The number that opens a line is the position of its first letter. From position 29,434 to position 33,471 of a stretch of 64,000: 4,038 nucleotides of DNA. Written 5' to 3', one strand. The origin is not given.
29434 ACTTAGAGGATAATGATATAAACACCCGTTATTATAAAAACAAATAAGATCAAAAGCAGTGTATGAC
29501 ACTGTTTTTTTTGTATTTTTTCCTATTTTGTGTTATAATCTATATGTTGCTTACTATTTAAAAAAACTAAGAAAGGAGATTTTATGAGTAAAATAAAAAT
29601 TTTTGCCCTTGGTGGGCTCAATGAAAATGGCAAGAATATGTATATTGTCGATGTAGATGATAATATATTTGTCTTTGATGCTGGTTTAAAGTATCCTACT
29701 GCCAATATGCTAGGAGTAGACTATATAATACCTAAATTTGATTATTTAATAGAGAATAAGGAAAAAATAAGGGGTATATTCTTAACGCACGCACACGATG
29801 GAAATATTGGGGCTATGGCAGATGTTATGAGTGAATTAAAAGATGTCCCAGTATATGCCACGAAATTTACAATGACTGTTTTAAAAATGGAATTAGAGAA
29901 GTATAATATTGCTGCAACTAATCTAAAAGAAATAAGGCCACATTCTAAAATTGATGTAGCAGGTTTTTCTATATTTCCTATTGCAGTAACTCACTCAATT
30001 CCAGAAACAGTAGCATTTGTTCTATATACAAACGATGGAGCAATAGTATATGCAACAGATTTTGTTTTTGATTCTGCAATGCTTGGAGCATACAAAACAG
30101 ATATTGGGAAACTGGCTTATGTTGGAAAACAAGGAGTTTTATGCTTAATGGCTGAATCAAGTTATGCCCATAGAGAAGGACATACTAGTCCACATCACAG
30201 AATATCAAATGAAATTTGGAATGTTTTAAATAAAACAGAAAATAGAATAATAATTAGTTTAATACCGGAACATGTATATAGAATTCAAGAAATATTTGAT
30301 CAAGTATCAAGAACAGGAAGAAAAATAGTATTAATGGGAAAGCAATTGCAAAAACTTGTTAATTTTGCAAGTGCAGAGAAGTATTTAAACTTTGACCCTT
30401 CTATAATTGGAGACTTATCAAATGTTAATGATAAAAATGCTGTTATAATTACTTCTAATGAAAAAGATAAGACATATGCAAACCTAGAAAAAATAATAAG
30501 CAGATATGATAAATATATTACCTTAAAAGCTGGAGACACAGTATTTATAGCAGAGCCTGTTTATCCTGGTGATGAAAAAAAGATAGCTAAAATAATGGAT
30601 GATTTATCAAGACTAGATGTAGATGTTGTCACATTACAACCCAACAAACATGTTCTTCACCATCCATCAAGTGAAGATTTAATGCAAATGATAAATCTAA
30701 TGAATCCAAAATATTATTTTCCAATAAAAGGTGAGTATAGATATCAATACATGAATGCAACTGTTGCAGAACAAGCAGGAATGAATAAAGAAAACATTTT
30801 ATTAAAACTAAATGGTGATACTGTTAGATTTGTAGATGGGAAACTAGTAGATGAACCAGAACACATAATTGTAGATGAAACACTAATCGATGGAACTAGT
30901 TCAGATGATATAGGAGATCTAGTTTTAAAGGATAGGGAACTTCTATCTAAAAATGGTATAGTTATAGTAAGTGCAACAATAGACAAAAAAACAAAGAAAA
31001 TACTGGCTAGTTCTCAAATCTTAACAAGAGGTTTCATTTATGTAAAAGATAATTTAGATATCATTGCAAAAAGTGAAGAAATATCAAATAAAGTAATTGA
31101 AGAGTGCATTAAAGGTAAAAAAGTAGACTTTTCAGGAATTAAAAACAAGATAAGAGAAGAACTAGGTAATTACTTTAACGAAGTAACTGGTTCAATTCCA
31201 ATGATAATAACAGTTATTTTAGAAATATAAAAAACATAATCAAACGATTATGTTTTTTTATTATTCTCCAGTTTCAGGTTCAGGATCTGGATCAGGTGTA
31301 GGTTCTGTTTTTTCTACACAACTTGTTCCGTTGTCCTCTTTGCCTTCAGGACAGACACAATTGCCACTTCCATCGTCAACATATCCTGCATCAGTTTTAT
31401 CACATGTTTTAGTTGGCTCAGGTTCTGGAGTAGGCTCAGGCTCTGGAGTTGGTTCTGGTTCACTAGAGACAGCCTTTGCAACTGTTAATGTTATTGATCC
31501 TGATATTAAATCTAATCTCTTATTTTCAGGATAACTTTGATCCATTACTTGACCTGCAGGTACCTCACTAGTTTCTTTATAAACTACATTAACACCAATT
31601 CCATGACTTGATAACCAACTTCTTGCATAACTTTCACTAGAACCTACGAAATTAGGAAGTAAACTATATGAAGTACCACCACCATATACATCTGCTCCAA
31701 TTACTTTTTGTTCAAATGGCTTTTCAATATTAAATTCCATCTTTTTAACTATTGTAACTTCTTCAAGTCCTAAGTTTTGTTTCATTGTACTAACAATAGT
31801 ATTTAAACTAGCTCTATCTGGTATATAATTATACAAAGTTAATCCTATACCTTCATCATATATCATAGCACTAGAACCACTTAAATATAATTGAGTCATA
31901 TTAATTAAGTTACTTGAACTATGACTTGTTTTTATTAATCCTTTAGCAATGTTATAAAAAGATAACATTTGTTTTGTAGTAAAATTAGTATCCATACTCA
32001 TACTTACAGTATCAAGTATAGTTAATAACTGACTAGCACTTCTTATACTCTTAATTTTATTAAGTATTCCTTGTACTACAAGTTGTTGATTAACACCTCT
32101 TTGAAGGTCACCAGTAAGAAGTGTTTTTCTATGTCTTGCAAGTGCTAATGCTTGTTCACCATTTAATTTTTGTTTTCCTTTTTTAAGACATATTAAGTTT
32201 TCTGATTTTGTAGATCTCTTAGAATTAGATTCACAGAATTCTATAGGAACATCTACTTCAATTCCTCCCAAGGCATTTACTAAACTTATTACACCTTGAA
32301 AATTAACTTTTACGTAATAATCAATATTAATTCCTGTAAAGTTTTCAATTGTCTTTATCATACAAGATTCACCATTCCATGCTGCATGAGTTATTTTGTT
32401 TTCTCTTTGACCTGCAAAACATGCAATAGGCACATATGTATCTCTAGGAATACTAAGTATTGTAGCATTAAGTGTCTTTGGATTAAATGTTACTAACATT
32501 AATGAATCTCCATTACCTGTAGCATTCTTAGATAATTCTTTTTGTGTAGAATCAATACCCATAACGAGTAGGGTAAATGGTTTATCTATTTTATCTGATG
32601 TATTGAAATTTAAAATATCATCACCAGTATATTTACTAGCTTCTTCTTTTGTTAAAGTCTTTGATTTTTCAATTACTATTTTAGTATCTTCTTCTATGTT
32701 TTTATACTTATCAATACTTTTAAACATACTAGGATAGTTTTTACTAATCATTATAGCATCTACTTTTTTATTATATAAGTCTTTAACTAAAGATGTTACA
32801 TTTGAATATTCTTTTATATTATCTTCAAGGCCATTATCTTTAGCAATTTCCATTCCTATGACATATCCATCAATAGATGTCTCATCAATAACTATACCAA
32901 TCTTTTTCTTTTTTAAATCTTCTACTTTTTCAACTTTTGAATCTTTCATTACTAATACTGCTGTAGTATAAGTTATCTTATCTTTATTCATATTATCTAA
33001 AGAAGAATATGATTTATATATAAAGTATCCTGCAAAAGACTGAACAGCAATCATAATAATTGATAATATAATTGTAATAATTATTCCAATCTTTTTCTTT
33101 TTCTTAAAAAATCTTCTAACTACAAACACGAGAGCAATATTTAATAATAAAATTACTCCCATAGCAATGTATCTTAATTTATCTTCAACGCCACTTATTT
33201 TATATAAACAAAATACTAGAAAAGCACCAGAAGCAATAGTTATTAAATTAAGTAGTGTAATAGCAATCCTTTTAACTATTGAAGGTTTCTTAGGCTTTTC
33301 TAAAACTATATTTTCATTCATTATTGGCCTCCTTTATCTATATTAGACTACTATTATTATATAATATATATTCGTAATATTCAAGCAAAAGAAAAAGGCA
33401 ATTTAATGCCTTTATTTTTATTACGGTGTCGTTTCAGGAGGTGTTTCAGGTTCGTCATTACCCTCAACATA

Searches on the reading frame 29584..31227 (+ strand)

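Call 59: search_protein_families(library=pfam, proteins=[window:29584-31227:+], max_evalue=0.00001)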
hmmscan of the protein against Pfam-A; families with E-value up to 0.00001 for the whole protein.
window:29584-31227:+ (548 aa): 3 families
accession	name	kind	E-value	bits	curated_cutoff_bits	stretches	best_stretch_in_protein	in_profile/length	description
PF17770.6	RNase_J_C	-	4e-25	89.2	23.8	1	447-548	1-102/102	Ribonuclease J C-terminal domain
PF22505.1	RNase_J_b_CASP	-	1.6e-18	67.1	27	1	220-341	2-126/126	Ribonuclease J, beta-CASP domain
PF12706.13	Lactamase_B_2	-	4.1e-10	40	27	1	59-168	28-151/200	Beta-lactamase superfamily domain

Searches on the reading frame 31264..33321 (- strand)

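Call 59: search_protein_families(library=pfam, proteins=[window:31264-33321:-], max_evalue=0.00001)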
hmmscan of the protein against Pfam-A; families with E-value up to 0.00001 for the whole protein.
window:31264-33321:- (686 aa): 2 families
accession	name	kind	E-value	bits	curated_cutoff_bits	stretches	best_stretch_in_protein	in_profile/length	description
PF03816.19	LytR_cpsA_psr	-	2.3e-44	151.6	24.6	1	271-424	2-149/150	LytR_cpsA_psr family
PF03793.24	PASTA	-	3.8e-08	33.6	23.2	1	555-616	3-64/64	PASTA domain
